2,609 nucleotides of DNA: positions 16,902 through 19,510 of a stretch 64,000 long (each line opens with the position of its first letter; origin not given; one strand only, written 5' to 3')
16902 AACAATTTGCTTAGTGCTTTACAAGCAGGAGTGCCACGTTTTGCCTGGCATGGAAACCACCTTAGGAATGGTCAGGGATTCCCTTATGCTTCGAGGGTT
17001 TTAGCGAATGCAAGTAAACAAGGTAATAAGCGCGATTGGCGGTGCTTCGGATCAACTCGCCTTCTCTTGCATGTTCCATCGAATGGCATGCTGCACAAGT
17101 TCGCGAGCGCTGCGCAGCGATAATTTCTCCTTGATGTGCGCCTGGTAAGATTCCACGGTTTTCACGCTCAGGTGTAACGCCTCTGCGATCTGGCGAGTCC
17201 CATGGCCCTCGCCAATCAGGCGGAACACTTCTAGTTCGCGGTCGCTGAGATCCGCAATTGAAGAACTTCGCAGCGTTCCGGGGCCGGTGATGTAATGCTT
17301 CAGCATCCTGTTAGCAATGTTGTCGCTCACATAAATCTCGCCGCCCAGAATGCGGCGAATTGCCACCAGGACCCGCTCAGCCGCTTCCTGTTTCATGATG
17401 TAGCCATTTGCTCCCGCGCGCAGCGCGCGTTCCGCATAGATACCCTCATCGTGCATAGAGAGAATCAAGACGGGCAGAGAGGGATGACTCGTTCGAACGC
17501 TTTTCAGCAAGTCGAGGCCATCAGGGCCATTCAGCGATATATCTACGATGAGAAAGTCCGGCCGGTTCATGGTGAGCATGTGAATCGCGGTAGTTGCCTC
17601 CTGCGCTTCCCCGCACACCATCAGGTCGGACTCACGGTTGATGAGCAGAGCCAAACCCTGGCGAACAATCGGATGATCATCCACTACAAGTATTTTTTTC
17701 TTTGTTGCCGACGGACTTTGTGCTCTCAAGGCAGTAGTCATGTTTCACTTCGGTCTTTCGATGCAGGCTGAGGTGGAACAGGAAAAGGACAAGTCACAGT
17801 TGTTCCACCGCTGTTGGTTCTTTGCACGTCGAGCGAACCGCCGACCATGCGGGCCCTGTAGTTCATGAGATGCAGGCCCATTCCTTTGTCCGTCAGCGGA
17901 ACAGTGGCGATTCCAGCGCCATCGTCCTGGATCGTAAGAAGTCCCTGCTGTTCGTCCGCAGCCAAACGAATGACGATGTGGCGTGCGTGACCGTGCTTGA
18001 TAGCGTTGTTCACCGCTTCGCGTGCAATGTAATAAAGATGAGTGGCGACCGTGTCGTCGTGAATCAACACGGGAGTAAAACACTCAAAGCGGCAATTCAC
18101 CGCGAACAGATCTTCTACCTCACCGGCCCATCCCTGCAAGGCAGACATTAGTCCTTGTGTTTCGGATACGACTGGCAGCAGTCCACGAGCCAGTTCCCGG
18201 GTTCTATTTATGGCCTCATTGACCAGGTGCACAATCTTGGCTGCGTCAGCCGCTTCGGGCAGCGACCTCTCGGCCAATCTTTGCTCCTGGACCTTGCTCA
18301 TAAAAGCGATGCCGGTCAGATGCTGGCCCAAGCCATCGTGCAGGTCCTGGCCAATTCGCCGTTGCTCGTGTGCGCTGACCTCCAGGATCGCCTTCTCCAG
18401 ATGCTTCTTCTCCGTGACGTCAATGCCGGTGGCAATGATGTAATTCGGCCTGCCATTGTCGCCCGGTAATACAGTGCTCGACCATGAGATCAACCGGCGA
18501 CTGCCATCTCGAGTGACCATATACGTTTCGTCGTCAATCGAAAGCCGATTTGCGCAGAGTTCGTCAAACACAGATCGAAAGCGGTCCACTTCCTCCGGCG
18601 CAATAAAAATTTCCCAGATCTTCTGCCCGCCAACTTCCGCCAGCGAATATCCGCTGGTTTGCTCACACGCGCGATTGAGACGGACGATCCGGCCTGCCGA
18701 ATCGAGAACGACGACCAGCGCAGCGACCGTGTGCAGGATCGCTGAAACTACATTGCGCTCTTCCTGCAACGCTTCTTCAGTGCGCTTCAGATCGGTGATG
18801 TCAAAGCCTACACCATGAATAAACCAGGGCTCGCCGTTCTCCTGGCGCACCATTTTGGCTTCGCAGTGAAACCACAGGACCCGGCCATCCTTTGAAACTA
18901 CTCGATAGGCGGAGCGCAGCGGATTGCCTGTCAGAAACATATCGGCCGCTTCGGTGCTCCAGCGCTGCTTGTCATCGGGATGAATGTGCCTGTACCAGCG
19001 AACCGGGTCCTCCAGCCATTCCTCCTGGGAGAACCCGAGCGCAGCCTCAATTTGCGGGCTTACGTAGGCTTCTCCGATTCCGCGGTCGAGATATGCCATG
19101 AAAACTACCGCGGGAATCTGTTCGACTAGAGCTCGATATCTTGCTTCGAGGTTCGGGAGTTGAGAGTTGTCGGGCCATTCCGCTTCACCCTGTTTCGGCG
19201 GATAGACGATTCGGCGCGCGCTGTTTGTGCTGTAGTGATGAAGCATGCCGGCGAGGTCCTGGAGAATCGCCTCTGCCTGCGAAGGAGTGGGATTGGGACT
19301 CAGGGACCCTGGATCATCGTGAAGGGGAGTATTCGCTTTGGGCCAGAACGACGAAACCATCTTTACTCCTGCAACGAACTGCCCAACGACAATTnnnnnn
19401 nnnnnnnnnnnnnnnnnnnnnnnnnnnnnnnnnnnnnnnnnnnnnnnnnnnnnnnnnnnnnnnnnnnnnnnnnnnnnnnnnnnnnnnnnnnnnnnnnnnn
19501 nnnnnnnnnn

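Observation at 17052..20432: Orphan group 1h hydrogenase small-subunit paralog in one transcription unit with a soluble PAS kinase and NarL/LuxR regulator: candidate undescribed H2/redox-sensing module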

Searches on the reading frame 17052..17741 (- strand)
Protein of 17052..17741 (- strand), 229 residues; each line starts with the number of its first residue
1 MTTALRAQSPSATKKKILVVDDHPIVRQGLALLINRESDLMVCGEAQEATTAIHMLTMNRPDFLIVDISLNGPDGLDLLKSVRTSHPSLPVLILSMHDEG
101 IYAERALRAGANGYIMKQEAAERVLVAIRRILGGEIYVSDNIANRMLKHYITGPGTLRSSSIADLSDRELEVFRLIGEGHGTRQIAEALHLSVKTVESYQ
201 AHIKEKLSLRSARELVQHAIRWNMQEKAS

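Call 5: search_protein_families(library=pfam, proteins=[window:17052-17741:-], max_evalue=0.01)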
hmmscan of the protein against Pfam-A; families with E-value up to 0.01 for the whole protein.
window:17052-17741:- (229 aa): 5 families
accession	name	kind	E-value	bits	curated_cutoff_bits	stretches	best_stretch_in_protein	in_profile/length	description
PF00072.30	Response_reg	-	3.9e-27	95.1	30.2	1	17-128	1-110/111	Response regulator receiver domain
PF00196.25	GerE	-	9.7e-16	57.6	23.5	1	165-219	3-57/57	Bacterial regulatory proteins, luxR family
PF08281.18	Sigma70_r4_2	-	1.3e-05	25.2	25.7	1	162-207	8-54/54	Sigma-70, region 4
PF02796.21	HTH_7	-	0.0032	18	23.8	0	170-196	12-38/45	Helix-turn-helix domain of resolvase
PF13384.12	HTH_23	-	0.0039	17.4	24.6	0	168-197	6-35/50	Homeodomain-like domain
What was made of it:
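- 17052..17741 (-): R: NarL/LuxR-type response regulator (REC + GerE HTH). Its start overlaps the K stop by 4 nt. Pfam Response_reg 3.9e-27 and GerE 9.7e-16 (call 5).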

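Call 29: search_solved_structures(query=window:17052-17741:-, max_evalue=1e-10, show_alignments=0)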
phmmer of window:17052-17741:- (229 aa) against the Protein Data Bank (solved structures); distinct sequences matched with E-value up to 1e-10: 36.
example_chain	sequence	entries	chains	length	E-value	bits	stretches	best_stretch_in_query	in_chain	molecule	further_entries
7ve6_A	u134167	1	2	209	1.9e-26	96.3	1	16-224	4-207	Response regulator protein VraR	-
4gvp_A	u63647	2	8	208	2.1e-26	96.2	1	16-224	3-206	Response regulator protein vraR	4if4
1a04_A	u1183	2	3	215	8.3e-25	91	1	16-215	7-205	NITRATE/NITRITE RESPONSE REGULATOR PROTEIN NARL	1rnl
5f64_A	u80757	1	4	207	1.9e-24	89.8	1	17-220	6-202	Positive transcription regulator EvgA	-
5hev_A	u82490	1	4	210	2e-24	89.8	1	16-219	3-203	Response regulator protein VraR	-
8zwn_A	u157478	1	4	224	2.7e-24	89.3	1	17-220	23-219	DNA-binding transcriptional activator EvgA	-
3c3w_A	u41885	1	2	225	6.7e-23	84.8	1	16-212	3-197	TWO COMPONENT TRANSCRIPTIONAL REGULATORY PROTEIN DEVR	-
3cz5_A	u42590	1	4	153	2e-22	83.2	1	14-153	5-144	Two-component response regulator, LuxR family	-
4ldz_A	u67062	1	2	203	4.7e-21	78.7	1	16-216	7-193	Transcriptional regulatory protein DesR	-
4yn8_A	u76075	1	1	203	3.7e-19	72.5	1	16-211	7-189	Response regulator ChrA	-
5vxn_A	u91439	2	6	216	8.1e-18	68.2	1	16-211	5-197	Transcriptional regulatory protein RcsB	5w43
5o8y_A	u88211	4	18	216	8.1e-18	68.2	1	16-211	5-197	Transcriptional regulatory protein RcsB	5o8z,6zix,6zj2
6eo2_A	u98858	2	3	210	8.1e-18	68.2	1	16-211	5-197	Transcriptional regulatory protein RcsB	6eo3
9xzo_A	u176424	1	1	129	3.1e-17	66.2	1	16-134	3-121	De novo protein M1X0B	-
3eul_A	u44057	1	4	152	4.5e-17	65.7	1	9-138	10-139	POSSIBLE NITRATE/NITRITE RESPONSE TRANSCRIPTIONAL REGULATORY PROTEIN NARL (DNA-binding res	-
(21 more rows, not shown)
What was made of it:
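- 17052..17741 (-): PDB hits to VraR, NarL, EvgA and DevR (call 29).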

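Call 48: search_protein_families(library=ncbifam, proteins=[window:17052-17741:-], max_evalue=0.001)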
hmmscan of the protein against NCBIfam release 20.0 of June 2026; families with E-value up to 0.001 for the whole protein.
window:17052-17741:- (229 aa): 101 families (the best 25 are shown)
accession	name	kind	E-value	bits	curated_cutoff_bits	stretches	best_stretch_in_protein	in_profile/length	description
NF052445.1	RespRegMctR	equivalog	7.6e-42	143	300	1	16-221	3-201/205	two-component system response regulator MctR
NF007018.1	PRK09483.1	equivalog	3.7e-39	134.6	280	1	16-226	3-210/217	UvrY/SirA/GacA family response regulator transcription factor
NF007935.0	PRK10651.1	equivalog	4.1e-37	127.4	250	1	13-215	5-206/216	two-component system response regulator NarL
NF011896.0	PRK15369.1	equivalog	6.6e-37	127.2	242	1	14-224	3-209/211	two component system response regulator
NF007403.0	PRK09935.1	equivalog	1.1e-36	126.4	271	1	16-222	5-207/210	fimbria biosynthesis transcriptional regulator FimZ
NF047785.1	respo_reg_MadR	equivalog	5.7e-33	114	300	1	16-220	2-204/209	MadR family response regulator transcription factor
NF007419.0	PRK09958.1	equivalog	6e-30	104.4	251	1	17-221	3-200/204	acid-sensing system DNA-binding response regulator EvgA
NF007708.0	PRK10403.1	equivalog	2.2e-28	99.2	343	1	10-211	2-200/215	nitrate/nitrite response regulator protein NarP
NF007685.0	PRK10360.1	equivalog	4.4e-25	88.7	258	1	17-217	4-190/196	response regulator transcription factor UhpA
NF006900.1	PRK09390.1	equivalog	9.9e-22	77.5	255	1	13-222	3-200/203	response regulator FixJ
NF008098.0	PRK10840.1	equivalog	1.4e-20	73.7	235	1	16-208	5-194/216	response regulator transcription factor RcsB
NF041830.1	RR_TF_ErdR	exception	1.3e-17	64.3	390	1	16-212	3-198/213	response regulator transcription factor ErdR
NF051870.1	NAssimRespRegNtrX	equivalog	5.1e-17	61.9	600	1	15-141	2-128/452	nitrogen assimilation response regulator NtrX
NF001965.0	PRK00742.1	subfamily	2.3e-16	60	293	1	14-121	3-111/357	chemotaxis-specific protein-glutamate methyltransferase CheB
TIGR01818.1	ntrC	equivalog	1.1e-15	57.5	558.6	1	17-133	1-115/463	nitrogen regulation protein NR(I)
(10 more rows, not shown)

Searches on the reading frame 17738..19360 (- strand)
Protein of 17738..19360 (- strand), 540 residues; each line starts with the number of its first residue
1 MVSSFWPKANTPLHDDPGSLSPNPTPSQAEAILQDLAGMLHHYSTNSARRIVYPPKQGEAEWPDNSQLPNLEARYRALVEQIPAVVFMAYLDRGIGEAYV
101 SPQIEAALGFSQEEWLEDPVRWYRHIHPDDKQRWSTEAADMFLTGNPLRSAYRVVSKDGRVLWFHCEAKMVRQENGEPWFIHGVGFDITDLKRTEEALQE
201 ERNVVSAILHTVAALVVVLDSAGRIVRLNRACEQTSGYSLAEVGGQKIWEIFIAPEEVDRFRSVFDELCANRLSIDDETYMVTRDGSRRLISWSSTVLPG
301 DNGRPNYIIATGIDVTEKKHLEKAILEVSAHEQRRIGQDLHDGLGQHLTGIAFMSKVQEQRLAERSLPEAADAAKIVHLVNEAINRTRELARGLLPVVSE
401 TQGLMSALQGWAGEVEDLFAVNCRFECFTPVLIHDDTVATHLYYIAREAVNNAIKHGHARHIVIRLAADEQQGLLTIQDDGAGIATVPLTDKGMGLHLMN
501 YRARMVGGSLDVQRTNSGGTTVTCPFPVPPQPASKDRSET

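Call 5: search_protein_families(library=pfam, proteins=[window:17738-19360:-], max_evalue=0.01)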
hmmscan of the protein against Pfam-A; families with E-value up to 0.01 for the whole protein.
window:17738-19360:- (540 aa): 9 families
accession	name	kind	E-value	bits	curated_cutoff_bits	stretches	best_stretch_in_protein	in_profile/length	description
PF08447.18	PAS_3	-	4.1e-32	110.7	25.6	2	98-184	2-88/89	PAS fold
PF13426.13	PAS_9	-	2.2e-18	66.9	27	2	216-317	4-103/103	PAS domain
PF08448.16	PAS_4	-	1.9e-15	57.5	23.1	1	212-319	4-109/110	PAS fold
PF00989.32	PAS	-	1.8e-14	54.1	22.6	2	206-315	4-113/113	PAS fold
PF02518.31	HATPase_c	-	7.9e-14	52.5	26.4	1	439-529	3-110/111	Histidine kinase-, DNA gyrase B-, and HSP90-like ATPase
PF07730.19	HisKA_3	-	1e-10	42.4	24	1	332-397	1-66/68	Histidine kinase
PF13188.13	PAS_8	-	1.1e-09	38.2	21.8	1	207-257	5-55/65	PAS domain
PF13581.12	HATPase_c_2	-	9.2e-07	29.4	27.4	1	439-523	29-124/127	Histidine kinase-like ATPase domain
PF14598.12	PAS_11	-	0.00011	22.6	25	1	107-175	24-90/109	PAS domain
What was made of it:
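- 17738..19360 (-): K: cytoplasmic sensor histidine kinase. It has a short conserved N-terminal motif, PAS-A (about residues 76-200), PAS-B (about 201-325), a HisKA_3 DHp domain and HATPase_c. Pfam (call 5).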

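Call 28: search_solved_structures(query=window:17738-19360:-, max_evalue=0.001, show_alignments=0)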
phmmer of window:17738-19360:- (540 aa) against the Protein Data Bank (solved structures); distinct sequences matched with E-value up to 0.001: 21.
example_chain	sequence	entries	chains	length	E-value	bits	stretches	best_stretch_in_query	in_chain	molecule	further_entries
8js5_A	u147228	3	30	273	1.3e-12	50.3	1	122-260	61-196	Sensor protein FixL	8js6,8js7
6dgg_A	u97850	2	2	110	6e-09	38.2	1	213-316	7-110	RpfR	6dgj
3zxq_A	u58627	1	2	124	6.1e-09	38.2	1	424-527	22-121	HYPOXIA SENSOR HISTIDINE KINASE RESPONSE REGULATOR DOST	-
3gig_A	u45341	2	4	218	6.2e-09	38.2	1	328-527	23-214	Sensor histidine kinase desK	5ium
7ssj_A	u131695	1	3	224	6.2e-09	38.1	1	328-527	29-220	Sensor histidine kinase DesK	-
3ehf_A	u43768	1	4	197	1.4e-08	37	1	329-527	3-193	Sensor kinase (YocF protein)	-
3mr0_A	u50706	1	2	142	1.6e-08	36.8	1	95-203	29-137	Sensory box histidine kinase/response regulator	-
3h9w_A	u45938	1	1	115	4.3e-08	35.4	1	98-189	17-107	Diguanylate cyclase with PAS/PAC sensor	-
3gie_A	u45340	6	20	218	8e-08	34.5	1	328-527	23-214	Sensor histidine kinase desK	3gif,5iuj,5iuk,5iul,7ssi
4gt8_A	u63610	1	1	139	7.2e-07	31.3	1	438-530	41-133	Sensor protein vraS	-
3ehh_A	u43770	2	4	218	1.3e-06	30.5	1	328-527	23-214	Sensor kinase (YocF protein)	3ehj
8sbm_A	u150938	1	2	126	9e-06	27.7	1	427-521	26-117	GAF domain-containing protein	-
3zxo_A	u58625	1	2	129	1.6e-05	26.9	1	427-522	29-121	REDOX SENSOR HISTIDINE KINASE RESPONSE REGULATOR DEVS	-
6hmj_A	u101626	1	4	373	6.6e-05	24.9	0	90-159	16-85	Putative PAS/PAC sensor protein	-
9clo_A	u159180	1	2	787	0.00013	23.9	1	124-322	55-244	Oxygen sensor protein DosP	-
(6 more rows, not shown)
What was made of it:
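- On NarL/DosR-class two-component system: PDB hits are DesK, DosT, NarL, VraR and DevR (calls 28, 29).
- Closest known: DosS/DosT-DosR. Same: DevR and the DosT ATP-binding domain are among the PDB hits (calls 28, 29).
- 17738..19360 (-): PDB hits to FixL PAS, the DesK transmitter and the DosT ATP-binding domain (call 28).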

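Call 48: search_protein_families(library=ncbifam, proteins=[window:17738-19360:-], max_evalue=0.001)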
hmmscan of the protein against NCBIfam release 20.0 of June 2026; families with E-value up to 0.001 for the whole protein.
window:17738-19360:- (540 aa): 28 families (the best 25 are shown)
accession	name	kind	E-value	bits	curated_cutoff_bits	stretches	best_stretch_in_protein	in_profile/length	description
TIGR00229.1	sensory_box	domain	7.2e-37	126.3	22.9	2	202-324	4-125/126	PAS domain S-box protein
NF052443.1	SensHisKinMctS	equivalog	1.4e-27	96.2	700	1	318-527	236-447/457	two-component system sensor histidine kinase MctS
NF008184.0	PRK10935.1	equivalog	5.1e-24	84.8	553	1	332-528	363-559/565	nitrate/nitrite two-component system sensor histidine kinase NarQ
NF053781.1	cdiGMPphdstlr2612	equivalog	5e-22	77.4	1600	2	91-257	603-768/1268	Tlr1612 family c-di-GMP phosphodiesterase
NF007896.0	PRK10600.1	equivalog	5.2e-22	78.2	578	1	331-527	389-584/598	nitrate/nitrite two-component system sensor histidine kinase NarX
NF007298.0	PRK09776.1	equivalog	9.6e-22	76.7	1135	1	121-252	474-604/1111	diguanylate cyclase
NF008649.0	PRK11644.1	equivalog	3.3e-21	75.6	408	1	315-525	286-493/499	signal transduction histidine-protein kinase/phosphatase UhpB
NF041777.1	sens_FixL_Rhizob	equivalog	1e-17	64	850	1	103-257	24-177/485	sensor protein FixL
NF007474.0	PRK10060.1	equivalog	3e-15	55.5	782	1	203-323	111-231/663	cyclic di-GMP phosphodiesterase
NF052531.1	Strep_LiaS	equivalog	6.6e-14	51.9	450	1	316-527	117-326/328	envelope stress sensor histidine kinase LiaS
NF052573.1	HisKinEspAMyxo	equivalog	1.3e-13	50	1400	1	107-323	162-373/755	serine histidine kinase EspA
NF008467.0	PRK11359.1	equivalog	3.7e-12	45.1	857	1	192-326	126-262/800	oxygen-sensing cyclic-di-GMP phosphodiesterase DosP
NF008468.0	PRK11360.1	equivalog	1.2e-11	43.8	646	1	196-325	261-387/616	two-component system sensor histidine kinase AtoS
NF047786.1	his_kin_MadS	equivalog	6.9e-11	41.9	500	1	327-526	225-433/434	MadS family sensor histidine kinase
NF045595.1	HK_scytonemin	equivalog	8e-11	41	865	1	157-325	239-401/637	scytonemin biosynthesis sensor histidine kinase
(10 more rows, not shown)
